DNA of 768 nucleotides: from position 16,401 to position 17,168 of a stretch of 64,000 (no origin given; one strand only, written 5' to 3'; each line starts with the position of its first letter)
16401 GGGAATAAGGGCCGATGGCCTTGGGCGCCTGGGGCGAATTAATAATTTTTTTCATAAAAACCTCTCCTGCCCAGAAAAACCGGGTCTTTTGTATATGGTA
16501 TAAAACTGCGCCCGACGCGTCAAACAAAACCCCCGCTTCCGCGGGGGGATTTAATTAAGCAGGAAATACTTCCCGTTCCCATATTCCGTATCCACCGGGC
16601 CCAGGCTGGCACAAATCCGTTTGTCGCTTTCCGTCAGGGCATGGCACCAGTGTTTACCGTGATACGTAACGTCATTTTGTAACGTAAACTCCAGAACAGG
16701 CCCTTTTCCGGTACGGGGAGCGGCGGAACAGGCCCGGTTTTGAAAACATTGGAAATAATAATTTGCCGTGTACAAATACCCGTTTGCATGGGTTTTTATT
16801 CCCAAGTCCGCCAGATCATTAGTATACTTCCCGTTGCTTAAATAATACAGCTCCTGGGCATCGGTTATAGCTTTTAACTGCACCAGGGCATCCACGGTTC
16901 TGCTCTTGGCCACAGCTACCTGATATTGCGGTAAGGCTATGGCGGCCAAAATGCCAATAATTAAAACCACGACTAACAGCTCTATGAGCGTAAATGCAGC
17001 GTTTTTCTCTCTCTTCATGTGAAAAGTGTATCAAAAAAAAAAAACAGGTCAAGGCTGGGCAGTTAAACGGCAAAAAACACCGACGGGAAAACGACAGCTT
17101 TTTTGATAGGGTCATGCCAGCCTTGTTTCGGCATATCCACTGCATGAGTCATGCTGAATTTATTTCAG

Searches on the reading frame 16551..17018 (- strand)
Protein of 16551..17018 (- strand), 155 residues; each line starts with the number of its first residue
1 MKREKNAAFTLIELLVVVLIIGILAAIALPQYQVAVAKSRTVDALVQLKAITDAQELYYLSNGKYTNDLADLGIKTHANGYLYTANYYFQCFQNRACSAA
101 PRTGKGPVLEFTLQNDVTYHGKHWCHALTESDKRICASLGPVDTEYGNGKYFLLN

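Call 13: find_encoding_contigs(protein=window:16551-17018:-, flank=3000, max_places=10)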
Protein window:16551-17018:- (155 aa): 2 contigs read that carry it; 2 places shown.
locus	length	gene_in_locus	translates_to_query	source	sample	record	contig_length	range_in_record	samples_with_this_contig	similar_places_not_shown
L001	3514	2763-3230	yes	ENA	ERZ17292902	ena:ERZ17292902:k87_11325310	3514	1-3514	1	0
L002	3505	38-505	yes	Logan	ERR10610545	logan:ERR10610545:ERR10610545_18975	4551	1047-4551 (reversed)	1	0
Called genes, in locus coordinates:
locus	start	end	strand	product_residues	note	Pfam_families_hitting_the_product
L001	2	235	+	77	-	?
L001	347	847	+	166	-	-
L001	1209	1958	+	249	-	-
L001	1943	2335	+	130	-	PF13637:Ank_4, PF12796:Ank_2, PF13606:Ank_3 (faint), PF23745:ANK_LRRK2 (faint), PF00023:Ank (weak), PF13637:Ank_4 (weak), PF13857:Ank_5, PF00023:Ank (weak)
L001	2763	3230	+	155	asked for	PF07963:N_methyl, PF16732:ComP_DUS (weak), PF16734:Pilin_GH (weak)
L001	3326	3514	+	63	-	?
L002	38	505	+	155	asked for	PF07963:N_methyl, PF16732:ComP_DUS (weak), PF16734:Pilin_GH (weak)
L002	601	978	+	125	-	PF01042:Ribonuc_L-PSP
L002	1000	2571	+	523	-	PF02446:Glyco_hydro_77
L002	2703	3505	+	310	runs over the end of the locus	PF00483:NTP_transferase, PF01128:IspD (faint), PF12804:NTP_transf_3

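Call 14: search_protein_families(library=pfam, proteins=[window:16551-17018:-], max_evalue=0.01)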
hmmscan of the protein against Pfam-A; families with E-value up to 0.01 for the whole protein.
window:16551-17018:- (155 aa): 3 families
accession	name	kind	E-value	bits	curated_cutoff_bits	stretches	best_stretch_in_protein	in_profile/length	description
PF07963.17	N_methyl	-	9.2e-08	31.8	21.2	1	5-29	3-27/27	Prokaryotic N-terminal methylation motif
PF16732.10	ComP_DUS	-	2.7e-06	28.6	27.3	1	30-86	1-59/87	Type IV minor pilin ComP, DNA uptake sequence receptor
PF16734.10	Pilin_GH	-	1.2e-05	26.1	28.9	1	44-95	4-51/114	Type IV pilin-like G and H, putative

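Call 43: find_homologous_proteins(query=window:16551-17018:-, max_evalue=1e-10)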
Query window:16551-17018:- (155 aa): 5523 proteins with E <= 1e-10 among 8000 candidates; the best 120 are listed.
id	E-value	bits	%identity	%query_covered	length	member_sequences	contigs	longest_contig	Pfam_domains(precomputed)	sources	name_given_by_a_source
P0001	4.7e-98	343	99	100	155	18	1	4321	PF16734.11,PF07963.18,PF16732.11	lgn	-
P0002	1.8e-77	277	81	95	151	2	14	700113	PF07963.18,PF16732.11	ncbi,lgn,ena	-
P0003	3.0e-75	269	79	95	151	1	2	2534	PF07963.18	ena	-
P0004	9.7e-75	268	78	97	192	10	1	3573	PF07963.18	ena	-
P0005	8.0e-71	255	74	95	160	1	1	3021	PF16734.11,PF07963.18,PF16732.11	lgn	-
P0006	1.2e-40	157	53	99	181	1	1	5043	PF07963.18,PF16732.11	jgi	jgi:prepilin-type N-terminal cleavage/methylation domain-containing protein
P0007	1.6e-40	157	52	100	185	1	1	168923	PF07963.18,PF16732.11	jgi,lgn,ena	-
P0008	9.3e-40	154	52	100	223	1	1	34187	PF07963.18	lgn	-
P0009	1.5e-39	153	54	97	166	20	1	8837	PF16734.11,PF07963.18,PF16732.11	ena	-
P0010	2.1e-39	153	54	97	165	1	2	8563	PF16734.11,PF07963.18,PF16732.11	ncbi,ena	-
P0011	4.8e-39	152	55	97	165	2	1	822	PF16734.11,PF07963.18,PF16732.11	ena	-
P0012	1.4e-38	150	54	97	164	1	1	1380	PF16734.11,PF07963.18,PF16732.11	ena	-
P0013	1.9e-38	150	54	97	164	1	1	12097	PF16734.11,PF07963.18,PF16732.11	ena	-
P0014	2.3e-38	150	54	97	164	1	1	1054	PF16734.11,PF07963.18,PF16732.11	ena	-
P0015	4.5e-37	145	51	100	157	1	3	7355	PF16734.11,PF07963.18,PF16732.11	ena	-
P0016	5.1e-37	145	54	95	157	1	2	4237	PF16734.11,PF07963.18,PF16732.11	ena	-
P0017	6.3e-37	145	53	97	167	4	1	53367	PF16734.11,PF07963.18,PF16732.11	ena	-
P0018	7.4e-37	145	53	97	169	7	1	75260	PF16734.11,PF07963.18,PF16732.11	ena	-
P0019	1.4e-36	144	54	97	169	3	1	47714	PF16734.11,PF07963.18,PF16732.11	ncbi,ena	-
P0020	1.9e-36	143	49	98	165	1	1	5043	PF07963.18,PF16732.11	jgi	jgi:prepilin-type N-terminal cleavage/methylation domain-containing protein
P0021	2.0e-36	143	52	97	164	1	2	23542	PF16734.11,PF07963.18,PF16732.11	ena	-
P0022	2.7e-36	143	51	97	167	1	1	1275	PF16734.11,PF07963.18,PF16732.11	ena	-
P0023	3.5e-36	143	51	97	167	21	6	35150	PF16734.11,PF07963.18,PF16732.11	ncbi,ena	-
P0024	4.1e-36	142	52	97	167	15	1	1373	PF16734.11,PF07963.18,PF16732.11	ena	-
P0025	4.4e-36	142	53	97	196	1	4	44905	PF16734.11,PF07963.18,PF16732.11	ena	-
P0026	4.7e-36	142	51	97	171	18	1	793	PF16734.11,PF07963.18,PF16732.11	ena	-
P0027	5.3e-36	142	53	97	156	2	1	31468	PF16734.11,PF07963.18,PF16732.11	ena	-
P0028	5.5e-36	142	52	99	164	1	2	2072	PF16734.11,PF07963.18,PF16732.11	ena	-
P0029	2.1e-35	140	50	97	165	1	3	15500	PF16734.11,PF07963.18,PF16732.11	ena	-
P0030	3.0e-35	140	49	97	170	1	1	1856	PF16734.11,PF07963.18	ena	-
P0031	6.6e-35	138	52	97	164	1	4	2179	PF16734.11,PF07963.18,PF16732.11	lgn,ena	-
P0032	6.8e-35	138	48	95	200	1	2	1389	PF16734.11,PF07963.18,PF16732.11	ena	-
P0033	7.3e-35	138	49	96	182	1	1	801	PF16734.11,PF07963.18,PF16732.11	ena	-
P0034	7.8e-35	138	52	97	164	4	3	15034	PF16734.11,PF07963.18,PF16732.11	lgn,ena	-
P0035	8.5e-35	138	51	95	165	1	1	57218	PF16734.11,PF07963.18,PF16732.11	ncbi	-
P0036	1.3e-34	137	48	97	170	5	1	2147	PF16734.11,PF07963.18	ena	-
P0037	1.4e-34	137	51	95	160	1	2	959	PF16734.11,PF07963.18,PF16732.11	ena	-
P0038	1.5e-34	137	48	100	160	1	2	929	PF16734.11,PF07963.18,PF16732.11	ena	-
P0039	1.7e-34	137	52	97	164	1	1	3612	PF16734.11,PF07963.18,PF16732.11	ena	-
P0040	1.7e-34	137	47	97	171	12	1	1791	PF16734.11,PF07963.18,PF16732.11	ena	-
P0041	1.9e-34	137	46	97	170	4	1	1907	PF07963.18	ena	-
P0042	2.2e-34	137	52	95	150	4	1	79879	PF16734.11,PF07963.18,PF16732.11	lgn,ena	-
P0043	2.6e-34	136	51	95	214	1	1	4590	PF16734.11,PF07963.18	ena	-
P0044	2.9e-34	136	48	97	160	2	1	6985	PF07963.18,PF16732.11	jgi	jgi:prepilin-type N-terminal cleavage/methylation domain-containing protein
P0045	4.0e-34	136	48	97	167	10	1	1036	PF07963.18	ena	-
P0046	4.0e-34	136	47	97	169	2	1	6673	PF16734.11,PF07963.18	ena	-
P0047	4.6e-34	136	49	99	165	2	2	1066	PF16734.11,PF07963.18,PF16732.11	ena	-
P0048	5.3e-34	136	48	97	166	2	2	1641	PF07963.18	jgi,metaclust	metaclust:\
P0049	8.3e-34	135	48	97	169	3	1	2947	PF16734.11,PF07963.18,PF16732.11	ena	-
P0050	9.0e-34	135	51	95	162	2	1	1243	PF16734.11,PF07963.18,PF16732.11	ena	-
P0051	1.0e-33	135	48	97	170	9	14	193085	PF16734.11,PF07963.18,PF16732.11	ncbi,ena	-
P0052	1.1e-33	134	48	97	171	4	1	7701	PF16734.11,PF07963.18,PF16732.11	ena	-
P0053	1.4e-33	134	48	95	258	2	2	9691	PF07963.18,PF16732.11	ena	-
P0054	1.6e-33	134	49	97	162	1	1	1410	PF16734.11,PF07963.18,PF16732.11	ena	-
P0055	1.6e-33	134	48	98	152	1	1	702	PF16734.11,PF07963.18,PF16732.11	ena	-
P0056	1.6e-33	134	49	95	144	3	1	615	PF16734.11,PF07963.18,PF16732.11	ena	-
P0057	2.1e-33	134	51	97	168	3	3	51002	PF16734.11,PF07963.18,PF16732.11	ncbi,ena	-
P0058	2.3e-33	133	50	95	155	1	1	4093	PF16734.11,PF07963.18,PF16732.11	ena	-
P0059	2.3e-33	133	47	97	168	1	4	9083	PF07963.18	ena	-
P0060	2.6e-33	133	51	98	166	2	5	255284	PF16734.11,PF07963.18,PF16732.11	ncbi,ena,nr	ncbi:MAG: prepilin-type N-terminal cleavage/methylation domain-containing protein [Elusimicrobiaceae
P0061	2.7e-33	133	48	96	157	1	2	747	PF16734.11,PF07963.18,PF16732.11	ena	-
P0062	3.6e-33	133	50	95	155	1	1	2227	PF16734.11,PF07963.18,PF16732.11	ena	-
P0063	3.8e-33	133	45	96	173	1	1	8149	PF16734.11,PF07963.18,PF16732.11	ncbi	-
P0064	3.9e-33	133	49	95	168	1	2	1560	PF07963.18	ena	-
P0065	4.5e-33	132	50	95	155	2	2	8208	PF16734.11,PF07963.18,PF16732.11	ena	-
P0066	5.1e-33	132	50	95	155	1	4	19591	PF16734.11,PF07963.18,PF16732.11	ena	-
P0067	5.1e-33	132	50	95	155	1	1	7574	PF16734.11,PF07963.18,PF16732.11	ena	-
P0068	5.1e-33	132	50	95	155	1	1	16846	PF16734.11,PF07963.18,PF16732.11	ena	-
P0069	5.1e-33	132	50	95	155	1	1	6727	PF16734.11,PF07963.18,PF16732.11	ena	-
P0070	6.4e-33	132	49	95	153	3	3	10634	PF07963.18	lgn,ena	-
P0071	6.5e-33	132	50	95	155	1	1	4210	PF16734.11,PF07963.18,PF16732.11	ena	-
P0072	7.0e-33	132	50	95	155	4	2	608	PF16734.11,PF07963.18,PF16732.11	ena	-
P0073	7.0e-33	132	50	95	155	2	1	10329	PF16734.11,PF07963.18,PF16732.11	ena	-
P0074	9.8e-33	131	48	100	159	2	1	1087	PF16734.11,PF07963.18,PF16732.11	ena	-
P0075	1.1e-32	131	49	95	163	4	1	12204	PF16734.11,PF07963.18,PF16732.11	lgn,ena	-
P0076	1.4e-32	131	50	95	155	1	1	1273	PF16734.11,PF07963.18,PF16732.11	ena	-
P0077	1.6e-32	131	47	97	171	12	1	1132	PF16734.11,PF07963.18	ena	-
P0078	2.6e-32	130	46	95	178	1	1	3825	PF16734.11,PF07963.18,PF16732.11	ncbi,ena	-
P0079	2.7e-32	130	48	95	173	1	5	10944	PF16734.11,PF07963.18,PF16732.11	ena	-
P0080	2.9e-32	130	49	95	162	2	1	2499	PF16734.11,PF07963.18,PF16732.11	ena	-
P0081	3.3e-32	130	48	97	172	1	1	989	PF16734.11,PF07963.18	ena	-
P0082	3.6e-32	130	50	95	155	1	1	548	PF16734.11,PF07963.18,PF16732.11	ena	-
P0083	4.0e-32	129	45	97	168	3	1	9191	PF16734.11,PF07963.18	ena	-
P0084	4.8e-32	129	49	98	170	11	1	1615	PF16734.11,PF07963.18,PF16732.11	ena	-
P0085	4.8e-32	129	48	97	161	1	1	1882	PF16734.11,PF07963.18,PF16732.11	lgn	-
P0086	5.6e-32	129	47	100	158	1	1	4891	PF16734.11,PF07963.18,PF16732.11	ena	-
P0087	5.9e-32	129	45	84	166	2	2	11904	PF16734.11,PF07963.18,PF16732.11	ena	-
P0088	7.7e-32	128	49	94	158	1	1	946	PF07963.18,PF16732.11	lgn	-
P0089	7.7e-32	128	46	96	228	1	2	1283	PF16734.11,PF07963.18,PF16732.11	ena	-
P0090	8.4e-32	128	48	96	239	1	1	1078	PF16734.11,PF07963.18,PF16732.11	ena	-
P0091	8.4e-32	128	47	97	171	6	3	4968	PF07963.18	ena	-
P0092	9.6e-32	128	48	97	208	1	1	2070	PF16734.11,PF07963.18,PF16732.11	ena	-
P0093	1.0e-31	128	45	99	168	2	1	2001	PF16734.11,PF07963.18,PF16732.11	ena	-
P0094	1.0e-31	128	46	95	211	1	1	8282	PF16734.11,PF07963.18,PF16732.11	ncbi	-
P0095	1.1e-31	128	48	96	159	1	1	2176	PF16734.11,PF07963.18,PF16732.11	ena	-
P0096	1.2e-31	128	50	100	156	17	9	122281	PF16734.11,PF07963.18,PF16732.11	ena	-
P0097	1.4e-31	128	46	97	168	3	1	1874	PF16734.11,PF07963.18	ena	-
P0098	1.7e-31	127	48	97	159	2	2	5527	PF07963.18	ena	-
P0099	1.8e-31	127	45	95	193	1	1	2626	PF16734.11,PF07963.18,PF16732.11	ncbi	-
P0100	2.1e-31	127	49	95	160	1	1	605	PF16734.11,PF07963.18,PF16732.11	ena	-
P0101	2.2e-31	127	47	95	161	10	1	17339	PF16734.11,PF07963.18,PF16732.11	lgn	-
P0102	2.5e-31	127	48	97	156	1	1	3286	PF07963.18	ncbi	-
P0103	2.6e-31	127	47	97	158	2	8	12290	PF16734.11,PF07963.18,PF16732.11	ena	-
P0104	2.6e-31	127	46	100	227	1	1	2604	PF16734.11,PF07963.18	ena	-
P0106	2.7e-31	127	45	100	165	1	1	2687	PF16734.11,PF07963.18,PF16732.11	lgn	-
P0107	3.0e-31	127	47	97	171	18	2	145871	PF16734.11,PF07963.18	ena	-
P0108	3.2e-31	126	46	97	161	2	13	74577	PF16734.11,PF07963.18,PF16732.11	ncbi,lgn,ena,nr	ncbi:MAG: prepilin-type N-terminal cleavage/methylation domain-containing protein [Elusimicrobiaceae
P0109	3.2e-31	126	48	94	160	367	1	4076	PF16734.11,PF07963.18,PF16732.11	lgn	-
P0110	3.4e-31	126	45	98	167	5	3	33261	PF16734.11,PF07963.18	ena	-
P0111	3.8e-31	126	49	94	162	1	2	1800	PF16734.11,PF07963.18,PF16732.11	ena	-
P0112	4.3e-31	126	44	99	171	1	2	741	PF16734.11,PF07963.18,PF16732.11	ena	-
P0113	4.4e-31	126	45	99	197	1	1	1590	PF16734.11,PF07963.18,PF16732.11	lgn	-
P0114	5.2e-31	126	48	94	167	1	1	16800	PF16734.11,PF07963.18,PF16732.11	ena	-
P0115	5.5e-31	126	48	98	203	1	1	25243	PF16734.11,PF07963.18,PF16732.11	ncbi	-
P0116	5.8e-31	126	51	97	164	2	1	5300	PF16734.11,PF07963.18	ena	-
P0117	6.3e-31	126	49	95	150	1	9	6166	PF16734.11,PF07963.18,PF16732.11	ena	-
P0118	6.5e-31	125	43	95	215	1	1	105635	PF16734.11,PF07963.18,PF16732.11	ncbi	-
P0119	6.5e-31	125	48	99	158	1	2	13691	PF16734.11,PF07963.18,PF16732.11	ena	-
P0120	6.9e-31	125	47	95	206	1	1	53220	PF07963.18,PF16732.11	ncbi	-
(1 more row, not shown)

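Call 44: find_encoding_contigs(protein=P0002, flank=1000, max_places=10)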
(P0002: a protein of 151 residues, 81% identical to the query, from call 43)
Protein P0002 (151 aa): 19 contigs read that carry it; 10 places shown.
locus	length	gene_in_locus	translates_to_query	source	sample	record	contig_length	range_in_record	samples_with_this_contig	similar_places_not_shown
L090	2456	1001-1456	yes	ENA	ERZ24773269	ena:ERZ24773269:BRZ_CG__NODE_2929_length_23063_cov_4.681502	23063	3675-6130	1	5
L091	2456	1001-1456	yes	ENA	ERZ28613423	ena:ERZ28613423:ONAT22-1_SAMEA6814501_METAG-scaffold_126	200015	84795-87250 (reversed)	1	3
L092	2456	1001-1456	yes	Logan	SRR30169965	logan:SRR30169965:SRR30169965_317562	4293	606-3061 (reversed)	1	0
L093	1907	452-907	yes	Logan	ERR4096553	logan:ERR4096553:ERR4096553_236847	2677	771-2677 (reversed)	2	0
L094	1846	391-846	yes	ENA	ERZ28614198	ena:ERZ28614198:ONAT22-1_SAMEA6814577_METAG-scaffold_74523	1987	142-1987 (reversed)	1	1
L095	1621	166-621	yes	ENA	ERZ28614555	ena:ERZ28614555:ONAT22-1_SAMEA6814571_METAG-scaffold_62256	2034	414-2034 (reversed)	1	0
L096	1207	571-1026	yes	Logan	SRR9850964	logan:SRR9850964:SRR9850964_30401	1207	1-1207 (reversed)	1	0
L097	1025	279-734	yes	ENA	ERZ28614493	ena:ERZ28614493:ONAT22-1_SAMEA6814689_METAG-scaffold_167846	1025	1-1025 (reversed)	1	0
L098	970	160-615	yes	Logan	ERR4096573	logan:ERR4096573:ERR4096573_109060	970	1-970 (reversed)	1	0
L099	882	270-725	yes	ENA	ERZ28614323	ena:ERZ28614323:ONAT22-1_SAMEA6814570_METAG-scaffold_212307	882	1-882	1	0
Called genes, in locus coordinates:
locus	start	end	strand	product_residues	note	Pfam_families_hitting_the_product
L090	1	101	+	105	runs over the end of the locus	PF01084:Ribosomal_S18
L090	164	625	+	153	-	PF01281:Ribosomal_L9_N, PF03948:Ribosomal_L9_C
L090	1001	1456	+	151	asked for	PF07963:N_methyl, PF16732:ComP_DUS (weak)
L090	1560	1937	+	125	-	PF01042:Ribonuc_L-PSP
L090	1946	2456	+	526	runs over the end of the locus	PF02446:Glyco_hydro_77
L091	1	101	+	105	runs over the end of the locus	PF01084:Ribosomal_S18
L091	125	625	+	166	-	PF01281:Ribosomal_L9_N, PF03948:Ribosomal_L9_C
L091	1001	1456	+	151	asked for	PF07963:N_methyl, PF16732:ComP_DUS (weak)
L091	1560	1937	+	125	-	PF01042:Ribonuc_L-PSP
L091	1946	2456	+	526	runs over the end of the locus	PF02446:Glyco_hydro_77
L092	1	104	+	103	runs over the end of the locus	PF01084:Ribosomal_S18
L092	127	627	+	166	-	PF01281:Ribosomal_L9_N, PF03948:Ribosomal_L9_C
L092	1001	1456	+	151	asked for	PF07963:N_methyl, PF16732:ComP_DUS (weak)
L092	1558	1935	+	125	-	PF01042:Ribonuc_L-PSP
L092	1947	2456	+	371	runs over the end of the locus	?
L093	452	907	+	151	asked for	PF07963:N_methyl, PF16732:ComP_DUS (weak)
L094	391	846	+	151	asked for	PF07963:N_methyl, PF16732:ComP_DUS (weak)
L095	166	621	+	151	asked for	PF07963:N_methyl, PF16732:ComP_DUS (weak)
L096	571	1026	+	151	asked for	PF07963:N_methyl, PF16732:ComP_DUS (weak)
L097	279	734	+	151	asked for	PF07963:N_methyl, PF16732:ComP_DUS (weak)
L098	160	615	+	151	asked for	PF07963:N_methyl, PF16732:ComP_DUS (weak)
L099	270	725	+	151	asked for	PF07963:N_methyl, PF16732:ComP_DUS (weak)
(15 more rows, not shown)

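Call 45: find_encoding_contigs(protein=P0051, flank=1000, max_places=10)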
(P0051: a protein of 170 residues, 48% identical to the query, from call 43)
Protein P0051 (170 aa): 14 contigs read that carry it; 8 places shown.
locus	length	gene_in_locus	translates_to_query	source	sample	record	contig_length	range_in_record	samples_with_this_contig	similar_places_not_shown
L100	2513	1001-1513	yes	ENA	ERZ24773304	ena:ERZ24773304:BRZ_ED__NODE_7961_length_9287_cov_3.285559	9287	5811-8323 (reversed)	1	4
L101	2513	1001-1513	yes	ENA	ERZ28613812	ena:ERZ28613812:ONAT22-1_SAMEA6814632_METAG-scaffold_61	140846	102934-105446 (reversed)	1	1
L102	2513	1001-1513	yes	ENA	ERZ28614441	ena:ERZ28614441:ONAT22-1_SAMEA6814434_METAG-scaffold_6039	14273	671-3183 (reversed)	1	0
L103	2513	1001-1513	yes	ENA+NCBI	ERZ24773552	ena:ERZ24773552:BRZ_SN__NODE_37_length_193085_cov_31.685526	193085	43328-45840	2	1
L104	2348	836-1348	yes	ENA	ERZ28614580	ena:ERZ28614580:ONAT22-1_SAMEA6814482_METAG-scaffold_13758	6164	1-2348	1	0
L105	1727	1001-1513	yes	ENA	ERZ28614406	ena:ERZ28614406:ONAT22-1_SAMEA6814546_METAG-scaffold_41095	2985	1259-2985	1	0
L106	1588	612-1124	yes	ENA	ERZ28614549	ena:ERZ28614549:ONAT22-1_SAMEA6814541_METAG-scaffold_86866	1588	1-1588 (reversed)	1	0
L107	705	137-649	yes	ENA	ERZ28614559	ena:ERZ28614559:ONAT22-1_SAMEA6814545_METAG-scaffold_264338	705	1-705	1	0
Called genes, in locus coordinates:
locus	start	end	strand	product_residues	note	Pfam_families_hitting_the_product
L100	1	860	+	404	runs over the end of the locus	PF00149:Metallophos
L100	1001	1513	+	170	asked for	PF07963:N_methyl, PF16732:ComP_DUS (weak), PF16734:Pilin_GH (weak)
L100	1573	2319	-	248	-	PF08032:SpoU_sub_bind, PF00588:SpoU_methylase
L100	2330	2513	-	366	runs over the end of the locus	PF00365:PFK, PF01513:NAD_kinase (faint)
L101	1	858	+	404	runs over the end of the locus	PF00149:Metallophos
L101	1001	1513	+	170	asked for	PF07963:N_methyl, PF16732:ComP_DUS (weak), PF16734:Pilin_GH (weak)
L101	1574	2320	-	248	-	PF08032:SpoU_sub_bind, PF00588:SpoU_methylase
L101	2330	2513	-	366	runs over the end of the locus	PF00365:PFK, PF01513:NAD_kinase (faint)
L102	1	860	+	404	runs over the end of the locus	PF00149:Metallophos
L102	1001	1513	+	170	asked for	PF07963:N_methyl, PF16732:ComP_DUS (weak), PF16734:Pilin_GH (weak)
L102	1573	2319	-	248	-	PF08032:SpoU_sub_bind, PF00588:SpoU_methylase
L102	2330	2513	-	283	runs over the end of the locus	?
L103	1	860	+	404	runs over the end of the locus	PF00149:Metallophos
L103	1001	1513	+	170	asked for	PF07963:N_methyl, PF16732:ComP_DUS (weak), PF16734:Pilin_GH (weak)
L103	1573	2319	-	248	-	PF08032:SpoU_sub_bind, PF00588:SpoU_methylase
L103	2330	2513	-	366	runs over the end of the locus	PF00365:PFK, PF01513:NAD_kinase (faint)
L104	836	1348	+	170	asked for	PF07963:N_methyl, PF16732:ComP_DUS (weak), PF16734:Pilin_GH (weak)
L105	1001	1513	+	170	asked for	PF07963:N_methyl, PF16732:ComP_DUS (weak), PF16734:Pilin_GH (weak)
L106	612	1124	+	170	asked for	PF07963:N_methyl, PF16732:ComP_DUS (weak), PF16734:Pilin_GH (weak)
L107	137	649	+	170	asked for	PF07963:N_methyl, PF16732:ComP_DUS (weak), PF16734:Pilin_GH (weak)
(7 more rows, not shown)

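Call 46: find_encoding_contigs(protein=P0108, flank=1000, max_places=10)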
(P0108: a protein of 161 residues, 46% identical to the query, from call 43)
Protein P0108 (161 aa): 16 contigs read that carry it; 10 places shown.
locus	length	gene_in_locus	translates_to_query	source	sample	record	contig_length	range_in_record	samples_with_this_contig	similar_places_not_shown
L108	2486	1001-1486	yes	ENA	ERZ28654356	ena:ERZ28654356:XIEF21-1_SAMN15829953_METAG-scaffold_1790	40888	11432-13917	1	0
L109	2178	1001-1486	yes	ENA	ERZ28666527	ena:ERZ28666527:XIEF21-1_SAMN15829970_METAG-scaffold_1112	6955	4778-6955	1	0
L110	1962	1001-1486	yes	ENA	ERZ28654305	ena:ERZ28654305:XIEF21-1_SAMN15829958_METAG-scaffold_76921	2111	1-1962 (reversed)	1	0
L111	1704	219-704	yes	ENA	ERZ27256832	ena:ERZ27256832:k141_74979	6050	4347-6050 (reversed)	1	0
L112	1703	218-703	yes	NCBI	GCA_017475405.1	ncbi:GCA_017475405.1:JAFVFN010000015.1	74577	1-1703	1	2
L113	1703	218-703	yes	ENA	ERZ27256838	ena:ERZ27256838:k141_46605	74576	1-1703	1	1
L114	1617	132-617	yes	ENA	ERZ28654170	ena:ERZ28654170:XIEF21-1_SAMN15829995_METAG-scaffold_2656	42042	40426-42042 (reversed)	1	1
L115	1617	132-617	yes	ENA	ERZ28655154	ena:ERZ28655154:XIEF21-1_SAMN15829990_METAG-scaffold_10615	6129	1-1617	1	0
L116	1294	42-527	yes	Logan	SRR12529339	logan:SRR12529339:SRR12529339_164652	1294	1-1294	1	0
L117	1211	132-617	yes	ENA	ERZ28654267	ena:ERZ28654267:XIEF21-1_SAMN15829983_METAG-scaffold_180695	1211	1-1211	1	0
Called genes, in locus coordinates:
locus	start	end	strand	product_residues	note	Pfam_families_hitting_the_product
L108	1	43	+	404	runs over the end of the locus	PF13173:AAA_14, PF13635:DUF4143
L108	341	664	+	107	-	-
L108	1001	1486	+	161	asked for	PF07963:N_methyl, PF16732:ComP_DUS (weak), PF16734:Pilin_GH (weak)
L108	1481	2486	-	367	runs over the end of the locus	PF02595:Gly_kinase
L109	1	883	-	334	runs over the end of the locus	PF13384:HTH_23 (faint), PF13936:HTH_38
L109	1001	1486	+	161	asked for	PF07963:N_methyl, PF16732:ComP_DUS (weak), PF16734:Pilin_GH (weak)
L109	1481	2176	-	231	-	?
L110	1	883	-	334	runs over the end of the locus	PF13384:HTH_23 (faint), PF13936:HTH_38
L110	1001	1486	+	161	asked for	PF07963:N_methyl, PF16732:ComP_DUS (weak), PF16734:Pilin_GH (weak)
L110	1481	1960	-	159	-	?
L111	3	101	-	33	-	?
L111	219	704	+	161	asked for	PF07963:N_methyl, PF16732:ComP_DUS (weak), PF16734:Pilin_GH (weak)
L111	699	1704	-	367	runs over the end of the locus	PF02595:Gly_kinase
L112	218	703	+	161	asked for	PF07963:N_methyl, PF16732:ComP_DUS (weak), PF16734:Pilin_GH (weak)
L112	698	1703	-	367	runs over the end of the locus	PF02595:Gly_kinase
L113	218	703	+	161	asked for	PF07963:N_methyl, PF16732:ComP_DUS (weak), PF16734:Pilin_GH (weak)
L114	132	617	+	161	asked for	PF07963:N_methyl, PF16732:ComP_DUS (weak), PF16734:Pilin_GH (weak)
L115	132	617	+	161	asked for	PF07963:N_methyl, PF16732:ComP_DUS (weak), PF16734:Pilin_GH (weak)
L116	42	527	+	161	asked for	PF07963:N_methyl, PF16732:ComP_DUS (weak), PF16734:Pilin_GH (weak)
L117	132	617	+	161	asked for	PF07963:N_methyl, PF16732:ComP_DUS (weak), PF16734:Pilin_GH (weak)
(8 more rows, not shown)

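Call 54: find_encoding_contigs(protein=P0096, flank=600, max_places=10)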
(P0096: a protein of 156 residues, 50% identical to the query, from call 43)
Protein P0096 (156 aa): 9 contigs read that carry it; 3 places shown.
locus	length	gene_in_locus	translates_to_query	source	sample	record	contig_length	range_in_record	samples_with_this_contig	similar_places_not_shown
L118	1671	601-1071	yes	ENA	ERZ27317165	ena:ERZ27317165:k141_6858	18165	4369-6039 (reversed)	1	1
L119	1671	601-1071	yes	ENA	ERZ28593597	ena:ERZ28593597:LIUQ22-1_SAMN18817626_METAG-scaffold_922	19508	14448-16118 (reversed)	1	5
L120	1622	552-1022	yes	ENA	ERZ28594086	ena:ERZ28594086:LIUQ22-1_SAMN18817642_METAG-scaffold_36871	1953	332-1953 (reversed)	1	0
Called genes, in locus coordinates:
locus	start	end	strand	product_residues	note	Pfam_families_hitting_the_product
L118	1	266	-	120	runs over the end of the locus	PF02033:RBFA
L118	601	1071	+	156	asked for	PF07963:N_methyl, PF16732:ComP_DUS, PF16734:Pilin_GH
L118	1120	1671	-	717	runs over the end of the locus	PF04760:IF2_N, PF00009:GTP_EFTU, PF00025:Arf (faint), PF00071:Ras, PF01926:MMR_HSR1, PF10662:PduV-EutP (faint), PF22042:EF-G_D2, PF11987:IF-2, +1 more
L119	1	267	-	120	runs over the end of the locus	PF02033:RBFA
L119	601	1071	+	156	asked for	PF07963:N_methyl, PF16732:ComP_DUS, PF16734:Pilin_GH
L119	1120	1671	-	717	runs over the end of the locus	PF04760:IF2_N, PF00009:GTP_EFTU, PF00025:Arf (faint), PF00071:Ras, PF01926:MMR_HSR1, PF10662:PduV-EutP (faint), PF22042:EF-G_D2, PF11987:IF-2, +1 more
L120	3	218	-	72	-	?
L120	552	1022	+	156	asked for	PF07963:N_methyl, PF16732:ComP_DUS, PF16734:Pilin_GH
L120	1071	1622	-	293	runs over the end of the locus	?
